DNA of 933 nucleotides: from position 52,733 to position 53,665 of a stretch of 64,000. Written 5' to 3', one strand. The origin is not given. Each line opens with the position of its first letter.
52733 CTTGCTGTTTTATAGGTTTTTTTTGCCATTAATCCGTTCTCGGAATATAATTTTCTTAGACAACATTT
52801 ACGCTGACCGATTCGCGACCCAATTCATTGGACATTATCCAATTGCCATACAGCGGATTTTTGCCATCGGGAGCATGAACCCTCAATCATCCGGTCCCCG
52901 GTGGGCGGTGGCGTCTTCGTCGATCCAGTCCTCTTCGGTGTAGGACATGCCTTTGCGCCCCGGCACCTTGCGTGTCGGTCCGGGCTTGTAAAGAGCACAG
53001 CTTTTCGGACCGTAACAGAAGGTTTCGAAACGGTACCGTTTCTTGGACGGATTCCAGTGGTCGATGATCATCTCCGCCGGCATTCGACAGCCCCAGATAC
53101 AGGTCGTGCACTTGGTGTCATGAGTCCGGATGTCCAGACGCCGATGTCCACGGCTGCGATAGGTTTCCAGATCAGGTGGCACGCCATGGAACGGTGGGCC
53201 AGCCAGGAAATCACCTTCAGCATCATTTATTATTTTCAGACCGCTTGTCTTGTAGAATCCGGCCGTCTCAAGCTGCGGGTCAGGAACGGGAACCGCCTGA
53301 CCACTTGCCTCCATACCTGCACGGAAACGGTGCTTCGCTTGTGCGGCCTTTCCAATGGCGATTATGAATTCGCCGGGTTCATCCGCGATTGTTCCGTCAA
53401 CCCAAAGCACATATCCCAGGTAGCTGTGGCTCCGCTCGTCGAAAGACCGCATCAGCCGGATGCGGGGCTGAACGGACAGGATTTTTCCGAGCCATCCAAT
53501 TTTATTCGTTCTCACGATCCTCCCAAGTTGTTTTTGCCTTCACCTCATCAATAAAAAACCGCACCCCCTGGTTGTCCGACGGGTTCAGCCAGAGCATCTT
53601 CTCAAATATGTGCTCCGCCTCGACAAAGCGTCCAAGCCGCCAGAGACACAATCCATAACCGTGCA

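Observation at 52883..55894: Translationally coupled three-gene operon of unknowns between a Fic/Doc toxin gene and a Schlafen-like/type I R-M block: candidate undescribed defence or conflict system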

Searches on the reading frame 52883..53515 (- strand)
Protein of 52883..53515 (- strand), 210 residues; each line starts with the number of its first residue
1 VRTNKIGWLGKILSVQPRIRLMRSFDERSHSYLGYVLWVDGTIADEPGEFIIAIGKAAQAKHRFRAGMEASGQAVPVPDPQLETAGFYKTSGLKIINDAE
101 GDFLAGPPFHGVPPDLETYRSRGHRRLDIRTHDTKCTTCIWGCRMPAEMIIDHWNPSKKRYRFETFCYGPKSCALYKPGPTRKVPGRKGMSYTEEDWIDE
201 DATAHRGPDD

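Call 3: search_protein_families(library=pfam, proteins=[window:52883-53515:-], max_evalue=0.01)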
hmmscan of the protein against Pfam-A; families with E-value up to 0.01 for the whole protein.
window:52883-53515:- (210 aa): 0 families

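Call 4: search_protein_families(library=padloc, proteins=[window:52883-53515:-], max_evalue=0.01)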
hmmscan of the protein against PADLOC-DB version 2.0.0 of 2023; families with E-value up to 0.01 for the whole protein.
window:52883-53515:- (210 aa): 0 families

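Call 5: search_protein_families(library=ncbifam, proteins=[window:52883-53515:-], max_evalue=0.01)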
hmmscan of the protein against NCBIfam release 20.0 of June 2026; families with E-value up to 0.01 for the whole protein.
window:52883-53515:- (210 aa): 0 families

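Call 10: find_homologous_proteins(query=window:52883-53515:-)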
Query window:52883-53515:- (210 aa): 4438 proteins with E <= 0.001 among 4492 candidates; the best 120 are listed.
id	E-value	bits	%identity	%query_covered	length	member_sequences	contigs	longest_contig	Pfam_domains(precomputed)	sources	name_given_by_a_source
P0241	3.8e-146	502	100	100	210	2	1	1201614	-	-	-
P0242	1.1e-128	445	89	99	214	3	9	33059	-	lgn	-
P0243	3.4e-128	443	89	100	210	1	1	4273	-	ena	-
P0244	3.6e-128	443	88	100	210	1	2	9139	-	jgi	jgi:hypothetical protein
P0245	6.7e-126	436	87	100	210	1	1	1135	-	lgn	-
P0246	9.0e-125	432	87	99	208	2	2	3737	-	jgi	-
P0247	5.6e-124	430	86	99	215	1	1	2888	-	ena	-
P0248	6.1e-124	430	86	99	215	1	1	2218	-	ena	-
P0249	1.1e-123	429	86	100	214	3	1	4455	-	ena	-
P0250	4.7e-123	427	84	100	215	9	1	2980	-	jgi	jgi:hypothetical protein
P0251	9.4e-123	426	85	100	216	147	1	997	-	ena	-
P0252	3.0e-122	424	85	99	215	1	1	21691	-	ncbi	-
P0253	3.2e-122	424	86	99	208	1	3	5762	-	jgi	jgi:hypothetical protein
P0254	2.0e-121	421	84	100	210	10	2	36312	-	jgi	jgi:hypothetical protein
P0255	4.7e-121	420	82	100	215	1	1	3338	-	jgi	jgi:hypothetical protein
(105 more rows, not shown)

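Call 26: search_solved_structures(query=A2, max_evalue=1)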
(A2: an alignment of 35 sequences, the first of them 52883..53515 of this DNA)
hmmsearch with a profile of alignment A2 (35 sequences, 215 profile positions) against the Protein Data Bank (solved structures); distinct sequences matched with E-value up to 1: 2.
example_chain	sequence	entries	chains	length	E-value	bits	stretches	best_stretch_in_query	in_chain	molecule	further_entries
5cws_E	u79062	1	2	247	0.27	13.7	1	152-186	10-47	Nucleoporin NUP57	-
7tbi_O1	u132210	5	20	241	0.28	13.7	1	152-186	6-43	Nup49 | NUP54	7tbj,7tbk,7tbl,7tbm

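Call 33: predict_structure(alignment_id=A2)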
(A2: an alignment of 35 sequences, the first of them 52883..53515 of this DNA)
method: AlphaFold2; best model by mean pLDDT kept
length: 210 residues; sequences in the alignment: 35
mean_pLDDT: 56.8   pTM: 0.57
mean pLDDT of the five models: 56.8, 55.0, 54.0, 52.5, 50.7
residues with pLDDT >= 90: 13; 70-90: 53; 50-70: 29; < 50: 115
segments of 3 or more residues with pLDDT < 50: 24-27, 80-85, 104-117, 120-170, 175-210
pLDDT, mean of each block of 10 residues (from residue 1): 74 72 49 74 87 78 83 74 58 83 45 47 43 43 48 42 45 46 35 37 32
secondary structure, 60 per line:
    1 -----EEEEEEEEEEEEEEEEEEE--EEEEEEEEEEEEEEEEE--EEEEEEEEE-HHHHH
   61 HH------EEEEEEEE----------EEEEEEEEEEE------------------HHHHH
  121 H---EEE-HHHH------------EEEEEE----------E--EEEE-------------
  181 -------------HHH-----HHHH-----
elements in order: E6-24 E27-43 E46-54 H56-62 E69-76 E87-97 H116-121 E125-127 H129-132 E145-150 E164-167 H202-205

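Call 42: fold_search(model_id=the predicted structure, library=pdb)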
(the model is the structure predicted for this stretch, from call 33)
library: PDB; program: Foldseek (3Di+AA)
matches with E <= 10: 790; with E <= 0.001: 0
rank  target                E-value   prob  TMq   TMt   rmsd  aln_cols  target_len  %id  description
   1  9io5_X                5.1e-03  1.00  0.29  0.50   5.7       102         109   14  Cryo-EM structure of G1-ATPase dimer from Mycoplasma mobile gliding machinery (released 2025-03-12)
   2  4o2d_A                1.8e-02  0.94  0.23  0.10   9.1       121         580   14  Crystal structure of aspartyl-tRNA synthetase from Mycobacterium smegmatis with bound aspartic acid (released 2014-01-22)
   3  6hhv_A                2.0e-02  0.95  0.24  0.10   8.0       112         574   16  Structure of T. thermophilus AspRS in Complex with 5'-O-(N-(L-aspartyl)-sulfamoyl)N3-methyluridine (released 2019-12-18)
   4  4o2d_B                2.1e-02  0.60  0.19  0.09  12.7       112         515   17  Crystal structure of aspartyl-tRNA synthetase from Mycobacterium smegmatis with bound aspartic acid (released 2014-01-22)
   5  5zg8                  2.2e-02  0.96  0.28  0.15  10.6       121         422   13  Crystal Structure of TtNRS (released 2019-03-13)
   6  4wj4_A                2.2e-02  0.91  0.26  0.11  11.4       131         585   16  Crystal structure of non-discriminating aspartyl-tRNA synthetase from Pseudomonas aeruginosa complexed with tRNA(Asn)  (released 2014-12-31)
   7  9sh8                  2.5e-02  0.90  0.24  0.13   8.0       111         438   15  Thermus thermophilus asparaginyl-tRNA synthetase with bound sulphamoyl-analogue of asparaginyl-adenylate (AsnAMS) (released 2025-09-17)
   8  1ynx_MODEL_1_A        2.5e-02  0.87  0.25  0.39   7.2       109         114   14  Solution structure of DNA binding domain A (DBD-A) of S.cerevisiae Replication Protein A (RPA) (released 2006-01-10)
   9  9sh9_A                2.8e-02  0.97  0.27  0.15   8.1       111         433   13  Thermus thermophilus asparaginyl-tRNA synthetase dimer with bound ATP (released 2025-09-17)
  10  7oqh_B                2.8e-02  0.82  0.24  0.15  13.7       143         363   17  CryoEM structure of the transcription termination factor Rho from Mycobacterium tuberculosis (released 2022-02-09)
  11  8aa9_A                2.9e-02  0.75  0.22  0.25   6.5       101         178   13  Crystal structure of the Rpa1 AROD-OB-1 domains (released 2023-05-03)
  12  3klw_A                3.1e-02  0.97  0.27  0.53   6.7       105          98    8  Crystal structure of primosomal replication protein n from Bordetella pertussis. northeast structural genomics consort (released 2009-11-24)
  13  6sjc_A                3.1e-02  0.91  0.24  0.10   8.0       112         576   16  Structure of T. thermophilus AspRS in Complex with 5'-O-(N-(L-aspartyl)-sulfamoyl)adenosine (released 2020-01-08)
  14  7uy7_B                4.2e-02  0.97  0.27  0.20   6.1       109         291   15  Tetrahymena CST with Polymerase alpha-Primase (released 2022-07-13)
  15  8aa9_B                4.2e-02  0.80  0.25  0.28  10.5       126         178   15  Crystal structure of the Rpa1 AROD-OB-1 domains (released 2023-05-03)
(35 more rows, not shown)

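Call 52: search_protein_families(library=pfam, proteins=[window:52883-53515:-], max_evalue=10)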
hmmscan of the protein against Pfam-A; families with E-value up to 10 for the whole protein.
window:52883-53515:- (210 aa): 0 families

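Call 54: find_related_loci(query=window:52883-53515:-, collection=metagenome_contigs, flank=8000)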
Query window:52883-53515:- (210 aa) in metagenome_contigs; peptide patterns used: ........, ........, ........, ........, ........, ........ (x = any residue, [..] = any of these).
349 stretches matched a pattern; 309 encode a relative of the query (tblastn E <= 1e-3); the best 80 are kept; 80 distinct loci.
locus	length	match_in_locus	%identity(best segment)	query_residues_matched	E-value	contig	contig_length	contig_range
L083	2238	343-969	86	2-210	5e-133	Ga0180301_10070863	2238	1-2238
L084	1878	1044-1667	87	3-210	4e-134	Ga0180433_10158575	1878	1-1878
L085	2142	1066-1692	86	2-210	3e-132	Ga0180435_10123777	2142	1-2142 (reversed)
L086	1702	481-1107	86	2-210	5e-134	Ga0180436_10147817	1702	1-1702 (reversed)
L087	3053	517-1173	84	1-210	8e-127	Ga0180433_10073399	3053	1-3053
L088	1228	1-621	85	4-210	7e-134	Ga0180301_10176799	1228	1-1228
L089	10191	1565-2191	83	2-210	8e-122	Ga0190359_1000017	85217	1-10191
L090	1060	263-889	83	2-210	2e-133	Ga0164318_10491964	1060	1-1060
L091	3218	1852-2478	83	2-210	1e-123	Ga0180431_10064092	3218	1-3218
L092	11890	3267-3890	82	3-210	1e-118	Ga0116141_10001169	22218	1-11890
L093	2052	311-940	82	1-210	1e-125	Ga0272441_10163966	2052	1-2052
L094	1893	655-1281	81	2-210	4e-126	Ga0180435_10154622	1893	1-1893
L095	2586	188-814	81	2-210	2e-121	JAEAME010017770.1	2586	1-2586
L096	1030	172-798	79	2-210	8e-127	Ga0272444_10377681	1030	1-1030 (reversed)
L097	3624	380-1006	78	2-210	1e-117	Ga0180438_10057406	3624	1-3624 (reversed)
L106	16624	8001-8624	75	3-210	3e-112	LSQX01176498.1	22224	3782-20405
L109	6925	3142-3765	75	3-210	9e-112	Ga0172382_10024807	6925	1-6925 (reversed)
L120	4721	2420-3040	73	4-210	9e-108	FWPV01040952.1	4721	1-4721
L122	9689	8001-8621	74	4-210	7e-107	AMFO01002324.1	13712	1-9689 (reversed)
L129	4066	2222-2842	74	4-210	2e-106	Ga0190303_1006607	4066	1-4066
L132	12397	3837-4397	82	24-210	5e-105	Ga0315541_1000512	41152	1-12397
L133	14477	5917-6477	82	24-210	5e-105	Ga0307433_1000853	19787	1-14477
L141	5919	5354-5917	77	1-188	8e-101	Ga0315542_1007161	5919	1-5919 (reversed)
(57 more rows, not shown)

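Call 73: search_protein_families(library=phrogs, proteins=[window:52883-53515:-], max_evalue=0.1)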
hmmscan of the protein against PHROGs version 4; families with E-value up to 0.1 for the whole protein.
window:52883-53515:- (210 aa): 0 families

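Call 80: search_protein_families(library=pfam, alignment_id=A7, max_evalue=0.00001)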
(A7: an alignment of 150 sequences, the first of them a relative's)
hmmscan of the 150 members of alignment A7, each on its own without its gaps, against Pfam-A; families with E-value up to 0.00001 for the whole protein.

A. member 1, L120:10-2061:+ (683 aa): 1 family
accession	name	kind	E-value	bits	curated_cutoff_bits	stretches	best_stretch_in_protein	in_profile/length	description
PF00271.37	Helicase_C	-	1.3e-15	58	23.5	1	520-589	42-109/110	Helicase conserved C-terminal domain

B. families by the number of members that match (of 150 scanned): 149 families (the first 25 are shown)
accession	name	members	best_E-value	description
PF21810.3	DUF6880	9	3.6e-25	Family of unknown function (DUF6880)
PF02661.23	Fic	7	1.6e-20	Fic/DOC family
PF13749.12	HATPase_c_4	5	1.1e-22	Putative ATP-dependent DNA helicase recG C-terminal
PF04326.19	SLFN_AlbA_2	5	2e-21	Schlafen, AlbA_2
PF13310.11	Virulence_RhuM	3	2.5e-112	Virulence protein RhuM family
PF22548.2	AEP-TOTE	3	2.9e-102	TOTE conflict system, Archaeo-Eukaryotic Primase domain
PF21900.3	DUF6920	3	5.4e-54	Family of unknown function (DUF6920)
PF20181.5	DUF6544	3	8.8e-50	Family of unknown function (DUF6544)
PF04851.21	ResIII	3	1.6e-25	Type III restriction enzyme, res subunit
PF13432.12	TPR_16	3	9.5e-14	Tetratricopeptide repeat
PF13304.12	AAA_21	3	2.1e-13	AAA domain, putative AbiEii toxin, Type IV TA system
PF14559.12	TPR_19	3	7.2e-10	Tetratricopeptide repeat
PF13428.12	TPR_14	3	8.5e-10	Tetratricopeptide repeat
PF07719.23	TPR_2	3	2.2e-09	Tetratricopeptide repeat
PF01925.25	TauE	2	5.8e-38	Sulfite exporter TauE/SafE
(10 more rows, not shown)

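Call 81: search_protein_families(library=padloc, alignment_id=A7, max_evalue=1e-10)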
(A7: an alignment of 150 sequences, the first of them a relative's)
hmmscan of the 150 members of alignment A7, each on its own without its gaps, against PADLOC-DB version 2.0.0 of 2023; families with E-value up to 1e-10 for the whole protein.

A. member 1, L120:10-2061:+ (683 aa): 8 families
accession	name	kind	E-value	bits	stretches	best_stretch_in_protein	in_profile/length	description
PDLC04556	PDC-M27C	-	1.7e-22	77.6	1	524-614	735-830/892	-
PDLC04554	PDC-M27C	-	9e-21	71.8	1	528-614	753-843/1217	-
PDLC03830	ZacC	-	1.2e-18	65.2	1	515-592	820-902/1019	-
PDLC02621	DrmD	-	2.7e-17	60.3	1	520-594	551-628/1040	DrmD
PDLC04555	PDC-M27C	-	1.1e-16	58.7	1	526-615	487-581/656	-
PDLC02623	DrmD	-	1.1e-15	54.5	1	533-633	568-663/1040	DrmD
PDLC02500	BrxHI|BrxHII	-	1.6e-11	41.5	1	524-595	511-579/933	BrxHI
PDLC02572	DrmA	-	4.5e-11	39.4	1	523-591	552-623/1043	DrmA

B. families by the number of members that match (of 150 scanned): 208 families (the first 25 are shown)
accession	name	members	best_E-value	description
PDLC03963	SoFic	7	4.5e-111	-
PDLC04966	PDC-S24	5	1.4e-19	-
PDLC02394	pAgo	4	3.6e-18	-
PDLC05053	PDC-S62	4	1.8e-15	-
PDLC04851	PDC-S05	3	3.8e-150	-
PDLC04868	PDC-S05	3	4.4e-147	-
PDLC04853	PDC-S05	3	1.3e-142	-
PDLC04871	PDC-S05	3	6.4e-139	-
PDLC04965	PDC-S23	3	3.4e-137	-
PDLC04852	PDC-S05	3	5.8e-130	-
PDLC04964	PDC-S23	3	5.1e-123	-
PDLC04963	PDC-S23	3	1.3e-121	-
PDLC04843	PDC-S05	3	6e-121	-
PDLC04864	PDC-S05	3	4.5e-105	-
PDLC01465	PrimPol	3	6.6e-105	"CAS-I,CAS-II,CAS-III,CAS-IV,CAS-V,CAS-VI; associated"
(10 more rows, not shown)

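Call 83: search_dna_similar(query=window:52883-53515:-, collection=plasmids, mode=protein, max_rows=12)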
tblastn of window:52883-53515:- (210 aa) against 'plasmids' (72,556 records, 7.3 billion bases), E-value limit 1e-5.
No match.

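Call 85: search_dna_similar(query=window:52883-53515:-, collection=phages, mode=protein, max_rows=8)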
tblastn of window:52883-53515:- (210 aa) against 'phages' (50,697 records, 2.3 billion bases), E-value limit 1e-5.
No match.

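Call 99: search_protein_families(library=pfam, proteins=[L120:2016-2396:+, L109:4467-5507:+, L122:6576-7616:+, L106:5185-7947:+, L129:2882-3625:+, L141:29-1975:+, L132:4961-6118:+], max_evalue=0.001)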
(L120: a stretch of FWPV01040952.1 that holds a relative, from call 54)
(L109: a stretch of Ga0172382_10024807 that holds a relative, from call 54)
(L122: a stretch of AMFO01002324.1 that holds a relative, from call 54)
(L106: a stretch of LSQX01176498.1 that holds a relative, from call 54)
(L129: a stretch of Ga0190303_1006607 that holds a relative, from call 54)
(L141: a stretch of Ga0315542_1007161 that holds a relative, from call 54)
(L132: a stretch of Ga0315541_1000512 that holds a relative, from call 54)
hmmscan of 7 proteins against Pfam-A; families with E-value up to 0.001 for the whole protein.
L120:2016-2396:+ (126 aa): 0 families

L109:4467-5507:+ (346 aa): 5 families
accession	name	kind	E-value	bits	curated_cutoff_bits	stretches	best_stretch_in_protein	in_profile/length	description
PF13649.12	Methyltransf_25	-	7.4e-14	52.6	27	1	138-232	1-97/97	Methyltransferase domain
PF08241.18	Methyltransf_11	-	7.1e-13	49.5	21.2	1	139-236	1-95/95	Methyltransferase domain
PF13847.12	Methyltransf_31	-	2.8e-11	43.7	27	1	137-256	6-128/145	Methyltransferase domain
PF08242.18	Methyltransf_12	-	2.7e-09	38.1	30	1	139-234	1-98/98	Methyltransferase domain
PF05175.20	MTS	-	0.00045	20.3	23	1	137-206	34-102/170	Methyltransferase small domain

L122:6576-7616:+ (346 aa): 9 families
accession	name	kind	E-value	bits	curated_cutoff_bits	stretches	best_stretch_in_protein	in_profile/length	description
PF14020.11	DUF4236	-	5.7e-21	75.2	27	1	3-56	1-55/55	Protein of unknown function (DUF4236)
PF13428.12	TPR_14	-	2.3e-11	43.6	23.5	1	194-235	3-44/44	Tetratricopeptide repeat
PF13432.12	TPR_16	-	1.3e-08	35.6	32.7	0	198-238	3-43/65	Tetratricopeptide repeat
PF07719.23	TPR_2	-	5.8e-06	26.5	27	0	201-225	10-34/34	Tetratricopeptide repeat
PF14559.12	TPR_19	-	7.2e-06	26.7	25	0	194-232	27-65/68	Tetratricopeptide repeat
PF13371.12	TPR_9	-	1.2e-05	25.6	35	0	306-341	31-66/73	Tetratricopeptide repeat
PF13174.12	TPR_6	-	2.7e-05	24.9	26.3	0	308-333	4-29/33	Tetratricopeptide repeat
PF21545.3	T7SS_EccA1_N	-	5e-05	23.2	27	1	261-338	164-239/272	T7SS, ESX-1 secretion system protein EccA1, N-terminal domain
PF13181.12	TPR_8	-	0.00013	22.3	25.7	0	307-335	4-32/34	Tetratricopeptide repeat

L106:5185-7947:+ (920 aa): 1 family
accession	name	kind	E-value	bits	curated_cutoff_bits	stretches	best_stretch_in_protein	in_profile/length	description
PF04465.17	DUF499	-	9.8e-13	47.3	23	1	150-359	57-259/1024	Protein of unknown function (DUF499)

L129:2882-3625:+ (247 aa): 2 families
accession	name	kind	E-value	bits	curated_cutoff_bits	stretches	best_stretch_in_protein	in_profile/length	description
PF21900.3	DUF6920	-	1.2e-52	179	27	1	28-246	2-222/222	Family of unknown function (DUF6920)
PF20181.5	DUF6544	-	5e-47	160.4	25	1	20-229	2-215/221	Family of unknown function (DUF6544)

L141:29-1975:+ (648 aa): 5 families
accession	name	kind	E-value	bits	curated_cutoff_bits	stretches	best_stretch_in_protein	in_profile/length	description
PF02384.22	N6_Mtase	-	1.8e-37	129.8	20.4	1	193-552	2-278/311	N-6 DNA Methylase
PF07669.17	Eco57I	-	9.2e-08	32.8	25.3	0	428-486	105-165/171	Eco57I restriction-modification methylase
PF01170.24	UPF0020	-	1.3e-07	31.9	22.3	1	222-377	16-137/197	RMKL-like, methyltransferase domain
PF13588.12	HSDR_N_2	-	3.7e-07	30.7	25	1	2-59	55-110/110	Type I restriction enzyme R protein N terminus (HSDR_N)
PF09751.14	Es2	-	0.00045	20.6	27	1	504-625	132-254/416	Nuclear protein Es2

L132:4961-6118:+ (385 aa): 2 families
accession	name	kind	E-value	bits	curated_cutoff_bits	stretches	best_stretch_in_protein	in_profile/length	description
PF07690.21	MFS_1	-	2.7e-28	99.4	33.4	2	13-232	2-224/347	Major Facilitator Superfamily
PF00083.30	Sugar_tr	-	2.7e-08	33.6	22.3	1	45-178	48-183/452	Sugar (and other) transporter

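Call 115: search_protein_families(library=pfam, proteins=[L132:1220-3184:-, L133:9832-10638:-, L109:3798-4076:+], max_evalue=0.001)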
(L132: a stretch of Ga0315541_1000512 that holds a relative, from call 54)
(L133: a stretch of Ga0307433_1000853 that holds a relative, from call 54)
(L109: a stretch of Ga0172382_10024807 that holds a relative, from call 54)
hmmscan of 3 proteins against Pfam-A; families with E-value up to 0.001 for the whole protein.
L132:1220-3184:- (654 aa): 7 families
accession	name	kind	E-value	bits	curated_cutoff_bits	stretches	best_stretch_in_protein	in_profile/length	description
PF02518.31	HATPase_c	-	6.8e-30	104.2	26.4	1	534-649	1-110/111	Histidine kinase-, DNA gyrase B-, and HSP90-like ATPase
PF00512.31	HisKA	-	1.4e-19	70.3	26.9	1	422-487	1-66/66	His Kinase A (phospho-acceptor) domain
PF08448.16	PAS_4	-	2.9e-17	63.3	23.1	1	295-404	1-110/110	PAS fold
PF00989.32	PAS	-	1.2e-11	45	22.6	1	289-399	1-113/113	PAS fold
PF13426.13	PAS_9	-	7.8e-11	42.6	27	1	302-401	4-103/103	PAS domain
PF02830.23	V4R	-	2.7e-07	31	31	1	158-202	15-59/62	V4R domain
PF06505.16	XylR_N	-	0.00011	22.3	23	1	32-124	9-93/101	Activator of aromatic catabolism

L133:9832-10638:- (268 aa): 1 family
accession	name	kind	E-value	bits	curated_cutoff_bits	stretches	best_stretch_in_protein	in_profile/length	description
PF01925.25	TauE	-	5.8e-38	131.3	32.6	1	9-257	3-237/237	Sulfite exporter TauE/SafE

L109:3798-4076:+ (92 aa): 0 families
